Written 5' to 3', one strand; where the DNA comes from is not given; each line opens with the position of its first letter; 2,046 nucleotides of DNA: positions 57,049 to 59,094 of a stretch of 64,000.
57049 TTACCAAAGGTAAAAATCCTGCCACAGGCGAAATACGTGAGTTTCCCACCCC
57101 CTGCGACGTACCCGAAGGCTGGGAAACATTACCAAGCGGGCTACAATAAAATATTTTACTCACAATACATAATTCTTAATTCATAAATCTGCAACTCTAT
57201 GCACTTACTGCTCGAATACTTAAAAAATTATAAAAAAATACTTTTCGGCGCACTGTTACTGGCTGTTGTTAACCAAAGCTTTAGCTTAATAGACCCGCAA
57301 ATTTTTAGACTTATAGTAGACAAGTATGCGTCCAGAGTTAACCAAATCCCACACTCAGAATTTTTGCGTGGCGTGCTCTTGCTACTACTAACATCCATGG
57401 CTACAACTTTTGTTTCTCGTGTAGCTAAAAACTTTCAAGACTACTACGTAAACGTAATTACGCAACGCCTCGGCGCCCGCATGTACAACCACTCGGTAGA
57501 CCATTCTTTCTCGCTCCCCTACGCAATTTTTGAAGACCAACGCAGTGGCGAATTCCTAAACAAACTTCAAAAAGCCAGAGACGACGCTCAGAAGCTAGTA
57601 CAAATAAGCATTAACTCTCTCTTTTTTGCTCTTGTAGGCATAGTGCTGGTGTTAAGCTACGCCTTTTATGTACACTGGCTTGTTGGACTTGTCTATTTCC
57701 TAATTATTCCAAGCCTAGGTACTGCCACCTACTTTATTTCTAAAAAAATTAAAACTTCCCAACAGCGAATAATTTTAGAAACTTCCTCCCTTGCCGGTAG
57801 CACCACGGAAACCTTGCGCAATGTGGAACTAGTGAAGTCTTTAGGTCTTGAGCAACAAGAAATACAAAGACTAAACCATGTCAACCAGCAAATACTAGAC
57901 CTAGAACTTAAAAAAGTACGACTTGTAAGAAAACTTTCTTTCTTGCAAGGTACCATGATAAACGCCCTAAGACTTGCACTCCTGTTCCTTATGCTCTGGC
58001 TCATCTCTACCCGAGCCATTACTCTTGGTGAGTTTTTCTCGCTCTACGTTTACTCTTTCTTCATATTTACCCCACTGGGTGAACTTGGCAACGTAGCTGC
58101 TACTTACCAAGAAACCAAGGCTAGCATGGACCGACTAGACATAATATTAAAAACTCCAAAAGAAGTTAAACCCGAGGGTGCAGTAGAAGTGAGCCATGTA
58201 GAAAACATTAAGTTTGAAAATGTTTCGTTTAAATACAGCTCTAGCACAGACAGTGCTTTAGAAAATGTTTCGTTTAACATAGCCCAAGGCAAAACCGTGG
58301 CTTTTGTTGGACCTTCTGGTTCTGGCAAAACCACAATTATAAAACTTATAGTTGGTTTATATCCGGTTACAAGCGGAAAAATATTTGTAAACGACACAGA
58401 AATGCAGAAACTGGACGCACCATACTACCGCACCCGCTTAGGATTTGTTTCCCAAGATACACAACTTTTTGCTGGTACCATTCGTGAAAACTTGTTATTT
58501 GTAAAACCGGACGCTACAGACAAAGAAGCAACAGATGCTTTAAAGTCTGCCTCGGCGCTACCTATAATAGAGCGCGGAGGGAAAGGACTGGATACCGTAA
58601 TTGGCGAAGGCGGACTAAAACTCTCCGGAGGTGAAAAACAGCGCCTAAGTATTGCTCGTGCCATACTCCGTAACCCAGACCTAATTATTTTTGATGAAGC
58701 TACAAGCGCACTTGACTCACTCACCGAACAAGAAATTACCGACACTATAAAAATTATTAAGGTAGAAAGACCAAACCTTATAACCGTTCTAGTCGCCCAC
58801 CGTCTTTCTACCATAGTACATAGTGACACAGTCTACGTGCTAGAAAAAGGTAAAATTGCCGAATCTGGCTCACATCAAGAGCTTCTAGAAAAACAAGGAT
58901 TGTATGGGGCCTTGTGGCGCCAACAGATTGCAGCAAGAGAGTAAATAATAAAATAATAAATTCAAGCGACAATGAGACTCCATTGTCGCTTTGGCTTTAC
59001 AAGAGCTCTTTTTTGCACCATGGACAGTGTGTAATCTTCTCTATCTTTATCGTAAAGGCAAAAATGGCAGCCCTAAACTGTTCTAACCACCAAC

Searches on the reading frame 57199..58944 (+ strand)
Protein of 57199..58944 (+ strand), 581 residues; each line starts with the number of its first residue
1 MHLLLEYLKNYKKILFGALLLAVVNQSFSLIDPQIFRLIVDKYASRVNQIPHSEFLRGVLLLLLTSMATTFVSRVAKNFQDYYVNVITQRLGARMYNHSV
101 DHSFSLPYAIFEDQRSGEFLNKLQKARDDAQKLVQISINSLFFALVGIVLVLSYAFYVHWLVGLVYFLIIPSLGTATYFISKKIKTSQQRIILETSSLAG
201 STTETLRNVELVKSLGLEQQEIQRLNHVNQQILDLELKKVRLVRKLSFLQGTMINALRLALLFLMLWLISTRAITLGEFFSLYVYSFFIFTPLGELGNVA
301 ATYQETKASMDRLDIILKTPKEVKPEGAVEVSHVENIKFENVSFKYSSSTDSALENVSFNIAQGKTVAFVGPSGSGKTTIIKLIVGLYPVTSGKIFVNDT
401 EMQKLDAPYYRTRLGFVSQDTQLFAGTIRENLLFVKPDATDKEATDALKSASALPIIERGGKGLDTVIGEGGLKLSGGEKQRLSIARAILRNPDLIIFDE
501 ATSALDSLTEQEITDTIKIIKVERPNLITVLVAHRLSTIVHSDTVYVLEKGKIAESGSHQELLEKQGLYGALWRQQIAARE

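Call 75: search_protein_families(library=ncbifam, proteins=[window:57199-58944:+], max_evalue=1e-20)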
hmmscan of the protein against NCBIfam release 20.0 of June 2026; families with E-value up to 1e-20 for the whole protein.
window:57199-58944:+ (581 aa): 98 families (the best 25 are shown)
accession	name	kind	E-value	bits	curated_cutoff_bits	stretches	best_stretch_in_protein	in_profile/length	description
TIGR02203.1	MsbA_lipidA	equivalog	2e-103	346.8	602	1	4-576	5-569/572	lipid A export permease/ATP-binding protein MsbA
TIGR02204.1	MsbA_rel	hypoth_equivalog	4.3e-93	312.9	780.4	1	3-576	8-575/576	ABC transporter, permease/ATP-binding protein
NF010178.0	PRK13657.1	equivalog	8.7e-92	308.4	733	1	5-577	11-571/588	glucan ABC transporter ATP-binding protein/ permease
TIGR03796.1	NHLM_micro_ABC1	equivalog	1.2e-91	308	853.3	1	4-572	145-708/710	NHLP family bacteriocin export ABC transporter peptidase/permease/ATPase subunit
NF045513.1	HepA_fam_ABC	equivalog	2.9e-90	303.5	725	1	39-573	78-603/610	heterocyst formation ABC transporter subunit HepA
TIGR01846.1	type_I_sec_HlyB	subfamily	2.9e-87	293.6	725.55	1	9-577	135-693/694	type I secretion system permease/ATPase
NF008381.0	PRK11176.1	equivalog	5.6e-87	292.5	867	1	54-577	62-580/582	lipid A ABC transporter ATP-binding protein/permease MsbA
NF052233.1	CphA_assoc_ABC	equivalog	3.5e-86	290.2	880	1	4-578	175-745/766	cyanophycin metabolism-associated ABC transporter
TIGR03797.1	NHLM_micro_ABC2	equivalog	1.1e-83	282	709.4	1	6-576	129-685/686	NHLP bacteriocin export ABC transporter permease/ATPase subunit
TIGR03375.1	type_I_sec_LssB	subfamily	5.6e-83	279.4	693.1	1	68-566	197-692/696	type I secretion system permease/ATPase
TIGR00958.1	3a01208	subfamily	5.1e-81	273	874.6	1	3-572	151-710/711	antigen peptide transporter 2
TIGR01193.1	bacteriocin_ABC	subfamily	2e-79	267.9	523.85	1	8-573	151-706/708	peptide cleavage/export ABC transporter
NF008364.0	PRK11160.1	equivalog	5e-69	233.4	630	1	109-574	109-573/575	heme ABC transporter ATP-binding protein/permease CydC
TIGR02857.1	CydD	equivalog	2.5e-68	231.4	435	1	52-547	36-528/529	thiol reductant ABC exporter subunit CydD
TIGR01192.1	chvA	subfamily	1.9e-67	228.2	585.4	1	5-575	11-569/585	glucan export ABC transporter ATP-binding protein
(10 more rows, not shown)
